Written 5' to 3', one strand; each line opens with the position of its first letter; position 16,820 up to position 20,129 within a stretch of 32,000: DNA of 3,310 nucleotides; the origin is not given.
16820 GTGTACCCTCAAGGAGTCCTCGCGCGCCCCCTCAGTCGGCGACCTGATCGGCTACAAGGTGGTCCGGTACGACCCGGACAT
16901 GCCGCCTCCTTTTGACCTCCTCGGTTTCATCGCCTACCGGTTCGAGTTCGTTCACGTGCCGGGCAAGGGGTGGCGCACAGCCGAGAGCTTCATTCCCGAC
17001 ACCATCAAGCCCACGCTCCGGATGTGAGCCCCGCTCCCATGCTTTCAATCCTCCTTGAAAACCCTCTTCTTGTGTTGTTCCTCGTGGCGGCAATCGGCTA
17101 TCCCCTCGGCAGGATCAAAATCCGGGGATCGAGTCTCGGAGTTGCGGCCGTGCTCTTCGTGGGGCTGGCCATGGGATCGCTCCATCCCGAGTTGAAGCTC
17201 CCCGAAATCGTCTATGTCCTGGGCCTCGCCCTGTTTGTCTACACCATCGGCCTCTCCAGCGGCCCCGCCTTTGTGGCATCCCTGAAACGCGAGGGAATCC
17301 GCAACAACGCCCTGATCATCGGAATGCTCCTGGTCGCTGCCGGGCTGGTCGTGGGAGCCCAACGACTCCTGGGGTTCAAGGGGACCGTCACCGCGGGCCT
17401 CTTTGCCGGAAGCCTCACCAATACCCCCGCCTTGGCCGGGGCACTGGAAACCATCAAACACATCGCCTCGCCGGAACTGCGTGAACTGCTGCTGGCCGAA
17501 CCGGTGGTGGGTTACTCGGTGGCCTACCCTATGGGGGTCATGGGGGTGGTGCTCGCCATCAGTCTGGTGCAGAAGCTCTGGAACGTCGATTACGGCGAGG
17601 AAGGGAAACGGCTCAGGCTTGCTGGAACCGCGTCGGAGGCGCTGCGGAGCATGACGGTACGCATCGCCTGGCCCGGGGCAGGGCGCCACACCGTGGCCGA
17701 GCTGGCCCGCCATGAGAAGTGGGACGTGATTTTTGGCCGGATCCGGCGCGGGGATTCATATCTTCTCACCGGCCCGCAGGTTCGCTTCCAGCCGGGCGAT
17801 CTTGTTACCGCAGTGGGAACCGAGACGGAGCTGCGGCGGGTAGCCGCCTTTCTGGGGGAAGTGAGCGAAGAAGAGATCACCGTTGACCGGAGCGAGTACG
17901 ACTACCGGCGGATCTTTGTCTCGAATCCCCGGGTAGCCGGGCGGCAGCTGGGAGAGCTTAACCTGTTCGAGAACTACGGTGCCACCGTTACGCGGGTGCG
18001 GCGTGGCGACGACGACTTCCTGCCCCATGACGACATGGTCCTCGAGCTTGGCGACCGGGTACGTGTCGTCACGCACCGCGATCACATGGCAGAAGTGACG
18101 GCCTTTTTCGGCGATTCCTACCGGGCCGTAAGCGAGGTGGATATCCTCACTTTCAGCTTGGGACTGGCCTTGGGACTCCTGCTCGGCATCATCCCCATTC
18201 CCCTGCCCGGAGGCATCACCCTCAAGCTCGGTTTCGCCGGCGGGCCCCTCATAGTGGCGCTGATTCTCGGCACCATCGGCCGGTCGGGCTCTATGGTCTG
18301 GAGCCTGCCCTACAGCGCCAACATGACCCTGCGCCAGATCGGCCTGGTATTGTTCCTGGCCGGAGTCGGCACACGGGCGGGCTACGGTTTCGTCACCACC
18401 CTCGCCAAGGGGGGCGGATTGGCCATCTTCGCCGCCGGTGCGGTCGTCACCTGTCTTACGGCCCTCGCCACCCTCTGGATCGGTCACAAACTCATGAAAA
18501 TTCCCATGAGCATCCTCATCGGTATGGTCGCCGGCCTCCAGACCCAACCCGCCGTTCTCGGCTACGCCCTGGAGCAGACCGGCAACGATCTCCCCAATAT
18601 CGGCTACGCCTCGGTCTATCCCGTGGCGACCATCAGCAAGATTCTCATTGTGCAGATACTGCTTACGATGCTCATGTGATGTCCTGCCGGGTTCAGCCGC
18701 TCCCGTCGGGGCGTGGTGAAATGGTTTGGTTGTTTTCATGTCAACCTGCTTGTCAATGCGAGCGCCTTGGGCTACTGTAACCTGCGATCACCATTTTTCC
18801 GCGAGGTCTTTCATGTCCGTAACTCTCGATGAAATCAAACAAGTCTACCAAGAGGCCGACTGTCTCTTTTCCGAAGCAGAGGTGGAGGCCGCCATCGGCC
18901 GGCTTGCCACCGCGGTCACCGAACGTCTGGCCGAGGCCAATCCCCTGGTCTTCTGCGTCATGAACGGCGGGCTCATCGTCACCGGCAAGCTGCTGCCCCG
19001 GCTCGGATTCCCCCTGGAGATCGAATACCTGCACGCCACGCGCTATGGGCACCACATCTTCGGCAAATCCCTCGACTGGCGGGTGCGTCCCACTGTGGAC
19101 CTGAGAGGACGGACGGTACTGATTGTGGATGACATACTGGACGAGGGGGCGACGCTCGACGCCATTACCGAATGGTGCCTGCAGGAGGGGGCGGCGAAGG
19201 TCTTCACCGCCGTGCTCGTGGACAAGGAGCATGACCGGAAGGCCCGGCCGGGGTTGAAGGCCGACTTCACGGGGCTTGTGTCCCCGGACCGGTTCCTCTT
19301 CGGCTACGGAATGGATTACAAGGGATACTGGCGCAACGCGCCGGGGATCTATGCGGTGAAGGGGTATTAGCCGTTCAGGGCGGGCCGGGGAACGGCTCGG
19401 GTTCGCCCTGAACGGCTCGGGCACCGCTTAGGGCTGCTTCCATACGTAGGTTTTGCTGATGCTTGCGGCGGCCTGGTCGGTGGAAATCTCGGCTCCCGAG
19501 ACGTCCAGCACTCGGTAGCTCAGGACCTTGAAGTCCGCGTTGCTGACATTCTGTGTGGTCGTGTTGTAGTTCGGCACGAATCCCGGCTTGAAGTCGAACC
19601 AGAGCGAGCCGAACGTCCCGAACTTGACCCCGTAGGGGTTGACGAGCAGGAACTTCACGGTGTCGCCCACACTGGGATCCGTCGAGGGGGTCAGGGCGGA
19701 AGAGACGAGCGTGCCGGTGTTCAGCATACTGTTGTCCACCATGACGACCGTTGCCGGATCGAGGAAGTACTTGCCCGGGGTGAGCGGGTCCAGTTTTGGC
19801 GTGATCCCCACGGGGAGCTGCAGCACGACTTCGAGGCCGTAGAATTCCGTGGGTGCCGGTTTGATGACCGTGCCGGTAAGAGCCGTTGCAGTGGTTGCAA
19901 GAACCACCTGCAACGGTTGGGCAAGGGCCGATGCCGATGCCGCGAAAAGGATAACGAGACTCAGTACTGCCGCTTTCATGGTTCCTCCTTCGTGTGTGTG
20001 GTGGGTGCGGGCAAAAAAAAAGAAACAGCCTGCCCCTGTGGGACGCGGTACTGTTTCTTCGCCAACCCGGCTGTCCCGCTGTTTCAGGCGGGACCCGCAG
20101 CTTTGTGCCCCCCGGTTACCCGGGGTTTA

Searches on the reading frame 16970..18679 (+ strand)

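Call 6: search_protein_families(library=pfam, proteins=[window:16970-18679:+], max_evalue=0.01)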
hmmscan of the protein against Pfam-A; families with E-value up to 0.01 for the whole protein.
window:16970-18679:+ (569 aa): 3 families
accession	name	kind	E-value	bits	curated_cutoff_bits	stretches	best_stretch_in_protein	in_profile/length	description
PF06826.17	Asp-Al_Ex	-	5.2e-75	251.3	27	2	395-565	2-166/167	Predicted Permease Membrane Region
PF02080.26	TrkA_C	-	3.9e-24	84.8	27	2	316-381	6-71/71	TrkA-C domain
PF05145.17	AbrB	-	2.2e-06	27.3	29.2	1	14-137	144-261/314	Transition state regulatory protein AbrB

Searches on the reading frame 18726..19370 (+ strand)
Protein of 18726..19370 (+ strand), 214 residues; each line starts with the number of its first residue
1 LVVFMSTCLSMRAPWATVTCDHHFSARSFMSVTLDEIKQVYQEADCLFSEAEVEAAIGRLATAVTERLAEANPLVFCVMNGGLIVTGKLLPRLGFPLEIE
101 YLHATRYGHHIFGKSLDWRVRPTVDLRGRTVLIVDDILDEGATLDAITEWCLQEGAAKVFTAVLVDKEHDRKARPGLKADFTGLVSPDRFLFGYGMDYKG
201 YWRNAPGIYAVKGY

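Call 6: search_protein_families(library=pfam, proteins=[window:18726-19370:+], max_evalue=0.01)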
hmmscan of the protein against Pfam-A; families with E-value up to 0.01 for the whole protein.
window:18726-19370:+ (214 aa): 1 family
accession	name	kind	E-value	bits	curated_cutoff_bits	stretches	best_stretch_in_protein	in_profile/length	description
PF00156.33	Pribosyltran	-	4.3e-19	68.8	26.3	1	52-197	10-156/158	Phosphoribosyl transferase domain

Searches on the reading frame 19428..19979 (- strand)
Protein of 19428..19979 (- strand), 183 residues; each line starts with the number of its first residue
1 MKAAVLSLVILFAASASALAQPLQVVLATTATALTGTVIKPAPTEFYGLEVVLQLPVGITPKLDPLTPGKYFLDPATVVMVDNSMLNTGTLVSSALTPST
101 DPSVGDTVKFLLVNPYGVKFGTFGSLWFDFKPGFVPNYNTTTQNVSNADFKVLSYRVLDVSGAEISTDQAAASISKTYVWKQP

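Call 6: search_protein_families(library=pfam, proteins=[window:19428-19979:-], max_evalue=0.01)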
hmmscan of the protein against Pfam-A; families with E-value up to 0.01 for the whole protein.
window:19428-19979:- (183 aa): 1 family
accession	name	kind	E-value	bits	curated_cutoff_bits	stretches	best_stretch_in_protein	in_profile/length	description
PF04982.19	TM_HPP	-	0.00088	19.3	27.2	1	7-39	44-76/157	HPP, transmembrane region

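Call 7: search_protein_families(library=ncbifam, proteins=[window:19428-19979:-], max_evalue=1)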
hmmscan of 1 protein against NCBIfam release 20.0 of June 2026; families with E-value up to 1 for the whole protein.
window:19428-19979:- (183 aa): 0 families

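Call 8: find_homologous_proteins(query=window:19428-19979:-)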
Query window:19428-19979:- (183 aa): 2 proteins with E <= 0.001 among 443 candidates.
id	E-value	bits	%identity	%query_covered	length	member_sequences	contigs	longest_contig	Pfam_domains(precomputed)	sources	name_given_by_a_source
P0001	4.4e-107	373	96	100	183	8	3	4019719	-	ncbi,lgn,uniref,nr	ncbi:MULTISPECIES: hypothetical protein [Geobacter]|uniref:hypothetical protein n=1 Tax=Geobacter Ta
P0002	6.9e-37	145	46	97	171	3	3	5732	-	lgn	-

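Call 9: find_related_loci(query=window:19428-19979:-, collection=genome_contigs, flank=3000)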
Query window:19428-19979:- (183 aa) in genome_contigs; peptide patterns used: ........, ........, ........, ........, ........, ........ (x = any residue, [..] = any of these).
254 stretches matched a pattern, but none encodes a relative of the query by tblastn (E <= 1e-3).

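Call 10: list_cluster_members(proteins=[window:19428-19979:-, P0001, P0002])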
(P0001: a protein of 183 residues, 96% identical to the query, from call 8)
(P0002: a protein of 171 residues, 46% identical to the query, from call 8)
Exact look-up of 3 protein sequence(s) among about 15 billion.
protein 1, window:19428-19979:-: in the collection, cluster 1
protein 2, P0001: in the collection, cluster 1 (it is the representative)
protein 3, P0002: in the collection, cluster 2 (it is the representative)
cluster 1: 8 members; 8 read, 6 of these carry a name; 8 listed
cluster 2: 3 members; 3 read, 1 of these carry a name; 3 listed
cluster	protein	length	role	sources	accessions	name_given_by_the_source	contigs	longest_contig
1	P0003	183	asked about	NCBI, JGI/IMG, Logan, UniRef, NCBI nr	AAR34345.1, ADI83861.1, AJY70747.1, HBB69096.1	hypothetical protein KIP69_05245 [Geobacter sulfurreducens] | hypothetical protein | Uncharacterized protein n=1 Tax=Geobacter sulfurreducens (strain ATCC 51573 / DSM 12127 / ...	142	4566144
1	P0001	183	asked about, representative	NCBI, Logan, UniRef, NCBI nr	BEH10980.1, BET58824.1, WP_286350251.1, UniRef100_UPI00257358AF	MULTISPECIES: hypothetical protein [Geobacter] | hypothetical protein n=1 Tax=Geobacter TaxID=28231 RepID=UPI00257358AF | hypothetical protein [Geobacter sulfurreducens]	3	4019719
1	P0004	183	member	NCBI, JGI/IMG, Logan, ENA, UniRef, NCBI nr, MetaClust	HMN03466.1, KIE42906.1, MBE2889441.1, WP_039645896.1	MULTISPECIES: hypothetical protein [Geobacter] | Lipoprotein n=2 Tax=Geobacter TaxID=28231 RepID=A0A0C1QXP4_9BACT | status=active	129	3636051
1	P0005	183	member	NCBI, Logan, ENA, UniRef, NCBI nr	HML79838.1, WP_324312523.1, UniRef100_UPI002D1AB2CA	hypothetical protein [Geobacter sulfurreducens] | hypothetical protein n=1 Tax=Geobacter sulfurreducens TaxID=35554 RepID=UPI002D1AB2CA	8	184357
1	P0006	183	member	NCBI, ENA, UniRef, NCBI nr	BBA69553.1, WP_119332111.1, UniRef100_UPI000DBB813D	hypothetical protein [Geobacter sulfurreducens] | hypothetical protein n=1 Tax=Geobacter sulfurreducens TaxID=35554 RepID=UPI000DBB813D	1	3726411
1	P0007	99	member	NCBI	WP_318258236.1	hypothetical protein [Geobacter anodireducens]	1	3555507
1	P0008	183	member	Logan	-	-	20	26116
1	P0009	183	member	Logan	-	-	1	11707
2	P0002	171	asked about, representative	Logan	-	-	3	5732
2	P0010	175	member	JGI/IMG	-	hypothetical protein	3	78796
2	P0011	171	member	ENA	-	-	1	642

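Call 32: find_encoding_contigs(protein=P0002, flank=1500, max_places=4)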
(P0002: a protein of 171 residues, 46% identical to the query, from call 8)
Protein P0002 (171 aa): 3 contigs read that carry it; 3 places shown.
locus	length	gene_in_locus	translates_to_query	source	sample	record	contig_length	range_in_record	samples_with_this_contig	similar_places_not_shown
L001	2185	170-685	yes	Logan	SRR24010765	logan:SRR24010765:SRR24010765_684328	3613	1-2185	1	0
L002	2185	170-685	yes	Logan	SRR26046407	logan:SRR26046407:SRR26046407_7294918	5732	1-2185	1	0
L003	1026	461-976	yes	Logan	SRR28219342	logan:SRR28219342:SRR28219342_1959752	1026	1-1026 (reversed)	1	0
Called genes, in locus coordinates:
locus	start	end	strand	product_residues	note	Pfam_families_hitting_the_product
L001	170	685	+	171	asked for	-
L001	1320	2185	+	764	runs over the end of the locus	?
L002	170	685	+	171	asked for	-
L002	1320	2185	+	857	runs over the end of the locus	PF07690:MFS_1 (weak), PF01564:Spermine_synth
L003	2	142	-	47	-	?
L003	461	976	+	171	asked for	-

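Call 33: find_encoding_contigs(protein=P0001, flank=1500, max_places=3)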
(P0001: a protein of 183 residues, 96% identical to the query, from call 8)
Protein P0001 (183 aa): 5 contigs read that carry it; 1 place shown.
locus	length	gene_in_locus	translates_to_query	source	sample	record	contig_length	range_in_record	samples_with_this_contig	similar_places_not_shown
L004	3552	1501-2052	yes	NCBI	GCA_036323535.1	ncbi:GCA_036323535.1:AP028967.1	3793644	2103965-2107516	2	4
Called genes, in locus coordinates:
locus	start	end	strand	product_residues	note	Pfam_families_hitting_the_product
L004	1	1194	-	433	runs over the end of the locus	PF00860:Xan_ur_permease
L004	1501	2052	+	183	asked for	-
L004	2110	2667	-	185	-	PF00156:Pribosyltran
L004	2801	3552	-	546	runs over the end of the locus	PF06826:Asp-Al_Ex, PF02080:TrkA_C, PF06826:Asp-Al_Ex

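Call 34: find_encoding_contigs(protein=P0004, flank=1500, max_places=3)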
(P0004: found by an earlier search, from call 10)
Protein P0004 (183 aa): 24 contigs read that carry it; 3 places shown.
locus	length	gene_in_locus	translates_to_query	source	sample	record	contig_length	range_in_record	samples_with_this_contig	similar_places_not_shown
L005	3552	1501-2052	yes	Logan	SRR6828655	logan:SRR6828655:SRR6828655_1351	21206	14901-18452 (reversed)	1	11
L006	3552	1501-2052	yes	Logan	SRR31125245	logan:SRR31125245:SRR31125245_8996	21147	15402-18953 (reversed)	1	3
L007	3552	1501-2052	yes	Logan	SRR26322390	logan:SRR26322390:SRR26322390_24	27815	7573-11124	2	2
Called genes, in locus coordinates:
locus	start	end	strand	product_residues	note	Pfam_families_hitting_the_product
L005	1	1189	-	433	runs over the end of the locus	PF00860:Xan_ur_permease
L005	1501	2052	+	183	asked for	-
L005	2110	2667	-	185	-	PF00156:Pribosyltran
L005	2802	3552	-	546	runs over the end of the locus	PF06826:Asp-Al_Ex, PF02080:TrkA_C, PF06826:Asp-Al_Ex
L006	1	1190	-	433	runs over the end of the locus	PF00860:Xan_ur_permease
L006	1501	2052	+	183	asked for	-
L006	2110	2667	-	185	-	PF00156:Pribosyltran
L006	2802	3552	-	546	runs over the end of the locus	PF06826:Asp-Al_Ex, PF02080:TrkA_C, PF06826:Asp-Al_Ex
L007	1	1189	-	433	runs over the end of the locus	PF00860:Xan_ur_permease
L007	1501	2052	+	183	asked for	-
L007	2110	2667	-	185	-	PF00156:Pribosyltran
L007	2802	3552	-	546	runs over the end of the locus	PF06826:Asp-Al_Ex, PF02080:TrkA_C, PF06826:Asp-Al_Ex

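Call 35: find_encoding_contigs(protein=P0010, flank=1500, max_places=3)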
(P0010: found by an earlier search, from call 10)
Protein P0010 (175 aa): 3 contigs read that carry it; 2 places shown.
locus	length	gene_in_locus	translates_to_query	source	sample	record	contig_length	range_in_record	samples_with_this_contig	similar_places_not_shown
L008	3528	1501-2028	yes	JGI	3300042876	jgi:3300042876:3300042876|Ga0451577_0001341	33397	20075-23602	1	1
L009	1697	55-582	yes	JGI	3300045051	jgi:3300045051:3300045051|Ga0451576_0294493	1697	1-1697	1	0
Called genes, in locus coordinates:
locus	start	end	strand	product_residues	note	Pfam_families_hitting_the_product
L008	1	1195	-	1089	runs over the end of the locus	PF27218:MJ0043_C, PF00580:UvrD-helicase, PF13245:AAA_19, PF01443:Viral_helicase1 (faint), PF00580:UvrD-helicase, PF13361:UvrD_C, PF13538:UvrD_C_2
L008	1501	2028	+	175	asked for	-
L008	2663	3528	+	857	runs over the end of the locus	PF07690:MFS_1 (weak), PF01564:Spermine_synth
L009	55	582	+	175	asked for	-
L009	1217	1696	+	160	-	?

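Call 36: find_encoding_contigs(protein=P0006, flank=1500, max_places=2)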
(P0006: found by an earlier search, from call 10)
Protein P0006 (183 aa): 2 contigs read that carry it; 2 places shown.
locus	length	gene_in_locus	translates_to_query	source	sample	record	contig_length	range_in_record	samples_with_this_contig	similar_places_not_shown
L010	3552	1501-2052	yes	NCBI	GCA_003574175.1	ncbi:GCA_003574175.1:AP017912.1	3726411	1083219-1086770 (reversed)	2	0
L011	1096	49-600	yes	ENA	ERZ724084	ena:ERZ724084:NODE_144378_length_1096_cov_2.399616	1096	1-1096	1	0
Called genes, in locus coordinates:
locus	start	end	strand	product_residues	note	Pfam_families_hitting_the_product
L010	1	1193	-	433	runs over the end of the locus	PF00860:Xan_ur_permease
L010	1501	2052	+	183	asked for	-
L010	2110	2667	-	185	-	PF00156:Pribosyltran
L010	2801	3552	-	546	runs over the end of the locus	PF06826:Asp-Al_Ex, PF02080:TrkA_C, PF06826:Asp-Al_Ex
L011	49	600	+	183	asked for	-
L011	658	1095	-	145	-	?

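Call 49: search_protein_representatives(protein=window:19428-19979:-)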
Query: 183 residues. Proteins with E-value up to 0.001 (for the whole library): 8; up to 1e-10: 5; up to 1e-30: 3. The best 8 are listed.
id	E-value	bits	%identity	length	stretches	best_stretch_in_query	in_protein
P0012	2.0e-58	213.1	61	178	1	1-181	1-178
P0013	2.4e-44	167.2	51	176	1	5-180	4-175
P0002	2.2e-37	144.6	48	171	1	5-181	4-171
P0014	3.2e-29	118.0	96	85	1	1-69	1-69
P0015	1.2e-18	83.6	34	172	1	6-174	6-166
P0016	3.4e-05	39.8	39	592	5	86-119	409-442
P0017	1.1e-04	38.2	31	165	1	4-139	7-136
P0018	1.0e-03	35.0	29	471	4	79-145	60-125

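Call 58: predict_structure(alignment_id=A2)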
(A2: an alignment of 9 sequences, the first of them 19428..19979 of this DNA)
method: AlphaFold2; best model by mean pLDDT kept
length: 183 residues; sequences in the alignment: 9
mean_pLDDT: 68.4   pTM: 0.65
mean pLDDT of the five models: 68.4, 61.5, 59.0, 58.2, 55.1
residues with pLDDT >= 90: 4; 70-90: 92; 50-70: 57; < 50: 30
segments of 3 or more residues with pLDDT < 50: 11-20, 68-78, 83-85, 181-183
pLDDT, mean of each block of 10 residues (from residue 1): 53 47 65 64 82 83 56 41 55 81 84 79 70 71 70 87 85 66 43
secondary structure, 60 per line:
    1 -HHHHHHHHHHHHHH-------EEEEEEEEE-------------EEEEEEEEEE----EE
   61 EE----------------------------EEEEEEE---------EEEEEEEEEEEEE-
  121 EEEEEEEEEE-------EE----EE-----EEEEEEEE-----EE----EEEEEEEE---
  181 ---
elements in order: H2-15 E23-31 E45-54 E59-62 E91-97 E107-119 E121-130 E151-158 E170-177

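Call 62: fold_search(model_id=the predicted structure, library=pdb)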
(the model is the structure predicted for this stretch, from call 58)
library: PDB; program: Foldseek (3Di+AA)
matches with E <= 10: 464; with E <= 0.001: 1
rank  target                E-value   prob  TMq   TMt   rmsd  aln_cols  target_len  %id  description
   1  5g5d_A                3.1e-04  1.00  0.39  0.44  11.4       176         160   15  Crystal Structure of the CohScaC2-XDocCipA type II complex from Clostridium thermocellum (released 2017-04-05)
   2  3kcp_B                2.2e-03  1.00  0.41  0.45   6.0       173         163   12  Crystal structure of interacting Clostridium thermocellum multimodular components (released 2010-02-09)
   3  4fl4_B                2.6e-03  1.00  0.34  0.37  10.0       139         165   18  Scaffoldin conformation and dynamics revealed by a ternary complex from the Clostridium thermocellum cellulosome (released 2012-06-27)
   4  4fl4_K                3.1e-03  1.00  0.39  0.43   5.7       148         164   16  Scaffoldin conformation and dynamics revealed by a ternary complex from the Clostridium thermocellum cellulosome (released 2012-06-27)
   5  2xdh                  4.7e-02  1.00  0.43  0.55   4.9       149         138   13  Non-cellulosomal cohesin from the hyperthermophilic archaeon Archaeoglobus fulgidus (released 2010-05-26)
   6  2zf9_D                1.0e-01  0.51  0.31  0.31  17.8       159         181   13  Crystal structure of a type III cohesin module from the cellulosomal ScaE cell-surface anchoring scaffoldin of Ruminoc (released 2008-12-30)
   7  9ifr                  1.9e-01  0.41  0.28  0.39  13.7       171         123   14  CLIPPER domain from the Gram-negative fibrillar adhesin "B9T28_05395 (released 2025-11-26)
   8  9pr9_A                1.9e-01  0.41  0.28  0.12  11.7       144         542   14  Crystal structure of the Clostridiodes difficile CspA homodimer (released 2026-01-21)
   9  4n2o_E                2.3e-01  0.41  0.33  0.32  11.8       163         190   10  Structure of a novel autonomous cohesin protein from Ruminococcus flavefaciens (released 2013-12-18)
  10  2zf9_A                2.6e-01  0.35  0.32  0.31  17.9       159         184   14  Crystal structure of a type III cohesin module from the cellulosomal ScaE cell-surface anchoring scaffoldin of Ruminoc (released 2008-12-30)
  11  2zf9_B                2.6e-01  0.33  0.31  0.31  17.9       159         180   14  Crystal structure of a type III cohesin module from the cellulosomal ScaE cell-surface anchoring scaffoldin of Ruminoc (released 2008-12-30)
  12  4n2o_F                3.8e-01  0.66  0.40  0.38   8.1       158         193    9  Structure of a novel autonomous cohesin protein from Ruminococcus flavefaciens (released 2013-12-18)
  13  3m05_C                3.8e-01  0.08  0.15  0.23  16.0       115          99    8  The crystal structure of a functionally unknown protein PEPE_1480 from Pediococcus pentosaceus ATCC 25745 (released 2010-03-16)
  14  4n2o_G                4.0e-01  0.77  0.38  0.37   6.2       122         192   10  Structure of a novel autonomous cohesin protein from Ruminococcus flavefaciens (released 2013-12-18)
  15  4n2o_A                4.0e-01  0.54  0.35  0.33  11.4       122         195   11  Structure of a novel autonomous cohesin protein from Ruminococcus flavefaciens (released 2013-12-18)
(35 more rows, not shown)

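Call 76: search_protein_families(library=pfam, proteins=[P0016, P0018, P0012, P0015, P0017], max_evalue=0.01)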
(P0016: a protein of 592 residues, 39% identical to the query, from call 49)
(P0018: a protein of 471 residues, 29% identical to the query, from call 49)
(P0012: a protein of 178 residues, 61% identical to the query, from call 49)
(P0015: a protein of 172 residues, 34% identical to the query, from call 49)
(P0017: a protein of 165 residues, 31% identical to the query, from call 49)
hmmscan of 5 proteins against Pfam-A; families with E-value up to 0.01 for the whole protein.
P0016 (592 aa): 2 families
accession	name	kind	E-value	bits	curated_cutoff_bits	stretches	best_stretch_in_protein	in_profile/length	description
PF05819.16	NolX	-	1.5e-12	47.9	26.1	2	137-252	145-251/436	NolX protein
PF20582.4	UPF0758_N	-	0.0043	17.5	27.1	0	287-331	29-70/77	UPF0758 N-terminal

P0018 (471 aa): 29 families (the best 25 are shown)
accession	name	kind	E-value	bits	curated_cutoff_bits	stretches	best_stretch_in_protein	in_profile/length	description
PF00028.23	Cadherin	-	1.4e-36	125.2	28.8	4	167-244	7-92/93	Cadherin domain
PF17963.7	Big_9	-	1.8e-22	80.5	23.6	4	152-242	1-88/89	Bacterial Ig domain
PF22352.2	K319L-like_PKD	-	3.7e-11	43.3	27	0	120-146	58-84/84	K319L-like, PKD domain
PF15886.11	CBM39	-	4e-11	43.1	25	0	184-238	43-97/107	Carbohydrate binding domain (family 32)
PF08329.16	ChitinaseA_N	-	1.9e-10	41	21.2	0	110-150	71-111/133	Chitinase A, N-terminal domain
PF02691.21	VacA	-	1.2e-08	33.9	22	0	187-234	622-669/1002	Vacuolating cyotoxin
PF13584.12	BatD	-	2.4e-08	35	24.1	0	183-228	53-92/92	BatD DUF11 like domain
PF08770.17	SoxZ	-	1.5e-07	31.5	25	0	219-240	76-97/98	Sulphur oxidation protein SoxZ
PF17998.7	AgI_II_C2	-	2.6e-07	31.6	27.1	0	85-192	20-92/148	Cell surface antigen I/II C2 terminal domain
PF12892.13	FctA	-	1.3e-06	29.6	22.1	0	181-243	60-108/120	Spy0128-like isopeptide containing domain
PF17992.7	Agarase_CBM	-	1.9e-06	28.1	26.3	0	120-148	69-97/178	Agarase CBM like domain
PF00801.26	PKD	-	2.5e-06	27.9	23.5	0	215-242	52-78/80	PKD domain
PF18911.6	PKD_4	-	6.9e-06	26.5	27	0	118-146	56-85/85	PKD domain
PF01052.25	FliMN_C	-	2.4e-05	24.6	23.8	0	10-34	25-49/73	Type III flagellar switch regulator (C-ring) FliN C-term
PF02010.21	REJ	-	3.1e-05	23.2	25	0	124-182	390-444/452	REJ domain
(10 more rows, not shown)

P0012 (178 aa): 0 families

P0015 (172 aa): 0 families

P0017 (165 aa): 0 families
